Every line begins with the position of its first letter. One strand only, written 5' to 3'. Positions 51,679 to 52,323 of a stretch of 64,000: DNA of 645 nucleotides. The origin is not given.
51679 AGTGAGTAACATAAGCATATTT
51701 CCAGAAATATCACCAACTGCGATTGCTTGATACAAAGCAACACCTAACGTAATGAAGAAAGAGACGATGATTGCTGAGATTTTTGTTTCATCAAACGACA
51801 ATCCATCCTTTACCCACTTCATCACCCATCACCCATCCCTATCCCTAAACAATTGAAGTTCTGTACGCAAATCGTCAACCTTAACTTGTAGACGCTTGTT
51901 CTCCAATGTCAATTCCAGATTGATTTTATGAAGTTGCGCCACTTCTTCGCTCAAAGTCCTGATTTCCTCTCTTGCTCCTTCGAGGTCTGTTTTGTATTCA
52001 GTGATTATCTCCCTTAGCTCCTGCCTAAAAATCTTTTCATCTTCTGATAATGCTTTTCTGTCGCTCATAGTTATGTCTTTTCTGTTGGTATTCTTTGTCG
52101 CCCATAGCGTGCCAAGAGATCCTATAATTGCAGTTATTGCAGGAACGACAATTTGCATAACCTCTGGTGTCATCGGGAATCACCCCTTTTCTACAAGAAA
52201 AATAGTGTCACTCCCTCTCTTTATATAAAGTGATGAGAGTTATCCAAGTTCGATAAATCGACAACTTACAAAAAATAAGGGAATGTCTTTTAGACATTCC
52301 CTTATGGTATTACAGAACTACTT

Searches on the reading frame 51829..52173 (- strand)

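Call 21: search_protein_families(library=pfam, proteins=[window:51829-52173:-], max_evalue=0.01)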
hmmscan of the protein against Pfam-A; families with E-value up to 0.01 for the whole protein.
window:51829-52173:- (114 aa): 3 families
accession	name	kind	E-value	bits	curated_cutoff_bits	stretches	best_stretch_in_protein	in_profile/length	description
PF06785.16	UPF0242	-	0.00033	21.2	33.5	1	16-110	44-138/194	Uncharacterised protein family (UPF0242) N-terminus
PF04136.21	COG3_N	-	0.0023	18.3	27.9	1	51-112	14-75/147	Conserved oligomeric Golgi complex subunit 3, N-terminal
PF06005.17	ZapB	-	0.0052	17.7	31.5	1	67-112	16-61/71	Cell division protein ZapB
